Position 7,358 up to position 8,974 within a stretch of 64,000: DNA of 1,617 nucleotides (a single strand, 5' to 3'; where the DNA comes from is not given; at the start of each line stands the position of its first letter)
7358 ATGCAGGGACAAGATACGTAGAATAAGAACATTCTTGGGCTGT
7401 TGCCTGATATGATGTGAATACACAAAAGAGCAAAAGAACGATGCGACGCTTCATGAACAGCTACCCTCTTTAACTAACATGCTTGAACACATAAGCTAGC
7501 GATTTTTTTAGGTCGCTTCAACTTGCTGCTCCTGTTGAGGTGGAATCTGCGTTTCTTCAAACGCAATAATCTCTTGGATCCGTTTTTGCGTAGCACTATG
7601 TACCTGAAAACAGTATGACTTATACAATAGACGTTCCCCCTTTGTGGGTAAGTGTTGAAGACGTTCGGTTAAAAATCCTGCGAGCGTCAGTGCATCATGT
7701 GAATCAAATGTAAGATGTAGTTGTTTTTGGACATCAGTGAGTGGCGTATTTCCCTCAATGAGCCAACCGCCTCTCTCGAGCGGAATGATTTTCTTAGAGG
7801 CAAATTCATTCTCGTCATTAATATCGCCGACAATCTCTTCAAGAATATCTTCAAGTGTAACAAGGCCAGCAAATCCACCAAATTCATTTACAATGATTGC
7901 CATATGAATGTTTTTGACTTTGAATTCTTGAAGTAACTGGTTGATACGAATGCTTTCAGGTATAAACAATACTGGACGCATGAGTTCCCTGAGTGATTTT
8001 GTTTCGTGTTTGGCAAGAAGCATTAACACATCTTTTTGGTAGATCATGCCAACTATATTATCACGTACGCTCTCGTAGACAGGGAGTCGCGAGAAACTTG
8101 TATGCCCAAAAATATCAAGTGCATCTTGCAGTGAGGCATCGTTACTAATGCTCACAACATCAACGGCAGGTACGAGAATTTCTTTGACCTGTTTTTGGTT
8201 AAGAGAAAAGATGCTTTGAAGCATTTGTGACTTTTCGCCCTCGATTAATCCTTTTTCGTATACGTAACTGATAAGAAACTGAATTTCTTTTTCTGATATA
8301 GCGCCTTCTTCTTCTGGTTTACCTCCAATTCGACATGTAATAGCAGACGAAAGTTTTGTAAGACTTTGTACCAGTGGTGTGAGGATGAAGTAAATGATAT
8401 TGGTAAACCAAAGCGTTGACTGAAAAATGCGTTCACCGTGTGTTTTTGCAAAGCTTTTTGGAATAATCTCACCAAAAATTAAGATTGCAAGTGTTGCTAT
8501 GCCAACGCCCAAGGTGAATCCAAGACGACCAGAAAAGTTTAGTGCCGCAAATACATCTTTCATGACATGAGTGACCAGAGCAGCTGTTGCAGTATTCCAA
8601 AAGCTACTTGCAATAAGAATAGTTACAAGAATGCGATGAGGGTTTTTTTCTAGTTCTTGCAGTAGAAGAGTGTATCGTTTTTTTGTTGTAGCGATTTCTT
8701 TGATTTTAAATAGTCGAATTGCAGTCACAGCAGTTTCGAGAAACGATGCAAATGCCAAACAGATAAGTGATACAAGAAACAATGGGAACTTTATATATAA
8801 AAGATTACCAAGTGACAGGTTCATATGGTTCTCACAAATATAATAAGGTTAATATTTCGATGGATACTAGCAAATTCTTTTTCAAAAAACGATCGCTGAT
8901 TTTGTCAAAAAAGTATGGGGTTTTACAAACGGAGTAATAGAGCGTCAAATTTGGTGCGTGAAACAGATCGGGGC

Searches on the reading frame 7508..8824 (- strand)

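Call 28: search_protein_families(library=pfam, proteins=[window:7508-8824:-], max_evalue=0.00001)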
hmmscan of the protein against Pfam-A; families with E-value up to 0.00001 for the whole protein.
window:7508-8824:- (438 aa): 3 families
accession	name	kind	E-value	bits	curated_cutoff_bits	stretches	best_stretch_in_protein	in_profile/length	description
PF01595.25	CNNM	-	5.4e-38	130.9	28.4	1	16-196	3-179/181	Cyclin M transmembrane N-terminal domain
PF00571.33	CBS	-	5.9e-18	65.4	24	2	213-271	1-56/57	CBS domain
PF03471.22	CorC_HlyC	-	2.2e-16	60.1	27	1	350-419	4-75/81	Transporter associated domain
